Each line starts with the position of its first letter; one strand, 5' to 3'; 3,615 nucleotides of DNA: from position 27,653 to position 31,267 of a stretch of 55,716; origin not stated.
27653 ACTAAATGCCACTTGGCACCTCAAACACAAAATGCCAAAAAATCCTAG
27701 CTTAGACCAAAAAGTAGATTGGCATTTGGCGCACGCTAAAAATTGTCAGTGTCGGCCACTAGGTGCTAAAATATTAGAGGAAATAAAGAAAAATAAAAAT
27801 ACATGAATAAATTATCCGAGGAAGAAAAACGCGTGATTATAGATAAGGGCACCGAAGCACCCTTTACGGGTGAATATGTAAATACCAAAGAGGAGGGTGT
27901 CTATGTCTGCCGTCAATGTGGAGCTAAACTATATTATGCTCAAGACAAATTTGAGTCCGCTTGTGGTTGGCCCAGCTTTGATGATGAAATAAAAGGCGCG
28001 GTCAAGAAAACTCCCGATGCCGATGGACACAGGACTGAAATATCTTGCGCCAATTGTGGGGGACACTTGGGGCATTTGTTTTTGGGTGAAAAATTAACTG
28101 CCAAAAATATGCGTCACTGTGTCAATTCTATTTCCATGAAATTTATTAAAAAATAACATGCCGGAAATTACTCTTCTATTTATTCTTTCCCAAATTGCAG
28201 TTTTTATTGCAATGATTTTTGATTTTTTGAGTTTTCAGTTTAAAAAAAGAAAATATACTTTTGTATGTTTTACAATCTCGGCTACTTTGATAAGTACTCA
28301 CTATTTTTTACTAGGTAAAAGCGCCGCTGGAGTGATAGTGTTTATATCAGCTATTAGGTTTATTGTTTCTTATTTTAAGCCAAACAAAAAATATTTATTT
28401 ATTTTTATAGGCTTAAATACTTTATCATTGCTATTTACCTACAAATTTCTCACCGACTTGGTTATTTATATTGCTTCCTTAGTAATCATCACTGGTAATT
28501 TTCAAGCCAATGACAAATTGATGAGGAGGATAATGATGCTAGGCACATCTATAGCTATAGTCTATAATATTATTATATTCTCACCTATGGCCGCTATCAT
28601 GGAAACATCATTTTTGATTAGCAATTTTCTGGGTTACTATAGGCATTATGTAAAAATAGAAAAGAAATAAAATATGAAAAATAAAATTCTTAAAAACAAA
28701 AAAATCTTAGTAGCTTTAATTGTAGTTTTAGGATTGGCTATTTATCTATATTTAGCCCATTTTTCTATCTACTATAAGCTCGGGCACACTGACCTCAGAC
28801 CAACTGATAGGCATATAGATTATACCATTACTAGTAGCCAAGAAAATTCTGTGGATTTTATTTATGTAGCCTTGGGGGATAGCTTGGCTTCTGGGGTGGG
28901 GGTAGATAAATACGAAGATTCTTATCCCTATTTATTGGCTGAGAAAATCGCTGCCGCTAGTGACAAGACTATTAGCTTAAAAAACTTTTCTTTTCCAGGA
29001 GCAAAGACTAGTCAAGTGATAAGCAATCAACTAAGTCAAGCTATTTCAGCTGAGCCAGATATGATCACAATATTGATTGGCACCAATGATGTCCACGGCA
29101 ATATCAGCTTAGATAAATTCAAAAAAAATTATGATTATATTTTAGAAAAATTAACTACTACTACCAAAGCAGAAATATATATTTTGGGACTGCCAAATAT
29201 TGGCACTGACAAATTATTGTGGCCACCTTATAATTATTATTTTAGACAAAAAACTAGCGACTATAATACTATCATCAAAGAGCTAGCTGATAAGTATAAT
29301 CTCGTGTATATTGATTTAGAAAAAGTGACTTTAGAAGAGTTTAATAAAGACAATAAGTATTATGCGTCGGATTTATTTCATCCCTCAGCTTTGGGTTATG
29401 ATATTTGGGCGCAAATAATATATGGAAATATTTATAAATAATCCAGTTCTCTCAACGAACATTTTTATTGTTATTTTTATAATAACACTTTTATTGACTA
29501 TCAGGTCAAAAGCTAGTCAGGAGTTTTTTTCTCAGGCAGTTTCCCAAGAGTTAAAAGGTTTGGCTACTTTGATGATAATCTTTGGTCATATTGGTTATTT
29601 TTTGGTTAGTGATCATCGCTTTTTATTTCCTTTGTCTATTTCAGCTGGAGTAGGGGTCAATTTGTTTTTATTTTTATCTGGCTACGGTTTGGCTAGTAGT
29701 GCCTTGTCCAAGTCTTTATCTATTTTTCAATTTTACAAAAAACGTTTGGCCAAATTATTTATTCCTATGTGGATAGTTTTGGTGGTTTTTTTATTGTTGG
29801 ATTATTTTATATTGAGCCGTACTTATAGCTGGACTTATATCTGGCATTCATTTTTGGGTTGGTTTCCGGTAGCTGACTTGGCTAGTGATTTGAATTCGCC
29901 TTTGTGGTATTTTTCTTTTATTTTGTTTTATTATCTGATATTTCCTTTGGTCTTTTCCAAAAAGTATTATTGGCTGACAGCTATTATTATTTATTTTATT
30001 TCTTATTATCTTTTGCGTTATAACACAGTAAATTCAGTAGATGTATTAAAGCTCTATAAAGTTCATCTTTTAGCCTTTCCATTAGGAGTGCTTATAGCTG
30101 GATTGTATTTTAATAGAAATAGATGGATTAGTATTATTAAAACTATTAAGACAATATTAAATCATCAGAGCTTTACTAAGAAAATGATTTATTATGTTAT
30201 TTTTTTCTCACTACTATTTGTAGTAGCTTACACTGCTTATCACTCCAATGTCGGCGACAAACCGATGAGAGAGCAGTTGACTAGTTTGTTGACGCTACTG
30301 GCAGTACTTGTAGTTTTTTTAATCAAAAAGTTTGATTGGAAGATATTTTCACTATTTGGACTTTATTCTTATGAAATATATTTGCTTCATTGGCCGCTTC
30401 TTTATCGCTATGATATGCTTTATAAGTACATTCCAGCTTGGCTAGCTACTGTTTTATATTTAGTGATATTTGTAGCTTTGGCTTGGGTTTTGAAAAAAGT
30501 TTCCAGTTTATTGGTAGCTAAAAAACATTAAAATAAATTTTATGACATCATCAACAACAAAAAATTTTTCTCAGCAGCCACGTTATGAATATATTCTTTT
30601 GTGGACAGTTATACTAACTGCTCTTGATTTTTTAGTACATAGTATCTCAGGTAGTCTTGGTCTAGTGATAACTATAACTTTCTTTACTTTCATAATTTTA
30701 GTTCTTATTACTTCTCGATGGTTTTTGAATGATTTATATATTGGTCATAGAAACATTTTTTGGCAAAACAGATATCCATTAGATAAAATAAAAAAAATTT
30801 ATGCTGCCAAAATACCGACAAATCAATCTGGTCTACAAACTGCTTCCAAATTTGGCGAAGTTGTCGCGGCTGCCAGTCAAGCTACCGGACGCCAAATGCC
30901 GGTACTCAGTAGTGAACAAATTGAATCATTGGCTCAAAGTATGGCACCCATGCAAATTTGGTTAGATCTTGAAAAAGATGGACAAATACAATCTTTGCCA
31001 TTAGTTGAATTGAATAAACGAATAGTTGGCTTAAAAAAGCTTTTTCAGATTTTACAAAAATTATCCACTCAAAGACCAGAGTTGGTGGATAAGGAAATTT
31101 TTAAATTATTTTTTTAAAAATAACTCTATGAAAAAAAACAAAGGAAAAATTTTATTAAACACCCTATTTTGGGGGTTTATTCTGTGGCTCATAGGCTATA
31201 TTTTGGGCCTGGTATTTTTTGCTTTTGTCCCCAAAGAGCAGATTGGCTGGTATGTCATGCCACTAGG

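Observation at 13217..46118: Five GC-rich islands of self-contained expression cassettes scattered between core genes of an AT-rich genome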

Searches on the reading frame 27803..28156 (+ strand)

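Call 111: search_protein_families(library=pfam, max_evalue=0.0001, proteins=[window:27803-28156:+])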
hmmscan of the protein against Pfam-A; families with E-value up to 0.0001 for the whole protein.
window:27803-28156:+ (117 aa): 1 family
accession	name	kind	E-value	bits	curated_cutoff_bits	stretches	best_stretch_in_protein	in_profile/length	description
PF01641.26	SelR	-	1.2e-42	144.9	24.9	1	4-115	1-115/116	SelR domain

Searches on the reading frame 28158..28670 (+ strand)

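Call 111: search_protein_families(library=pfam, max_evalue=0.0001, proteins=[window:28158-28670:+])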
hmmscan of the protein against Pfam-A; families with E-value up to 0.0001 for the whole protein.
window:28158-28670:+ (170 aa): 1 family
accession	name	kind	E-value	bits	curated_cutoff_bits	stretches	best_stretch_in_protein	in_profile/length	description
PF10688.14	Imp-YgjV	-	3.5e-35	121.6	23.5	1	9-165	1-157/159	Bacterial inner membrane protein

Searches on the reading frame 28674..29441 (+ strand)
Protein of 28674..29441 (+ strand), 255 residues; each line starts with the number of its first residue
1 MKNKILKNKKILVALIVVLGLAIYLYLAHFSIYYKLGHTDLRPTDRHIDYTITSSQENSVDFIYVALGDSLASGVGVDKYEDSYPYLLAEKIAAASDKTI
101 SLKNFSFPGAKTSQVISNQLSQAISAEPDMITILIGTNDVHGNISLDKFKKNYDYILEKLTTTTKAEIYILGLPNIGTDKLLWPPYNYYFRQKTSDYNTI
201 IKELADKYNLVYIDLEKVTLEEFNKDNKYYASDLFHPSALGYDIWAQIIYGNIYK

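Call 111: search_protein_families(library=pfam, max_evalue=0.0001, proteins=[window:28674-29441:+])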
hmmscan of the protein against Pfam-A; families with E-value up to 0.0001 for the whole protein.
window:28674-29441:+ (255 aa): 2 families
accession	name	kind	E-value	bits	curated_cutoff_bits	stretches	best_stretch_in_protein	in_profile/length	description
PF13472.12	Lipase_GDSL_2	-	3.8e-32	112.7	32.9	1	66-244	1-178/178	GDSL-like Lipase/Acylhydrolase family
PF00657.28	Lipase_GDSL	-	4.9e-19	69.8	23.6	1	64-248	1-207/208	GDSL-like Lipase/Acylhydrolase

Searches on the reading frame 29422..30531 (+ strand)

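Call 112: search_protein_families(library=pfam, max_evalue=0.0001, proteins=[window:29422-30531:+])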
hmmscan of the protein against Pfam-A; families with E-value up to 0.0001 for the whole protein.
window:29422-30531:+ (369 aa): 1 family
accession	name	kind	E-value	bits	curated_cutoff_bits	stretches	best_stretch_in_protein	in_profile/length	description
PF01757.29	Acyl_transf_3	-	8.5e-27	94.5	31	1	44-357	7-324/326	Acyltransferase domain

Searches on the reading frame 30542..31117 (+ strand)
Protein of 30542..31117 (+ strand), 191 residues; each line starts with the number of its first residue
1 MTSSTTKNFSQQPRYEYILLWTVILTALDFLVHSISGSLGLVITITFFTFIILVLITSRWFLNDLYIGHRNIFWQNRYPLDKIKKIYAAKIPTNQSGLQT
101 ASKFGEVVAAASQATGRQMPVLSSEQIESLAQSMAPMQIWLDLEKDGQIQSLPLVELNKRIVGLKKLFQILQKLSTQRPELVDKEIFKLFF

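Call 61: search_protein_families(library=pfam, max_evalue=0.001, proteins=[window:30542-31117:+])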
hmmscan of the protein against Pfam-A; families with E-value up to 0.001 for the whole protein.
window:30542-31117:+ (191 aa): 0 families
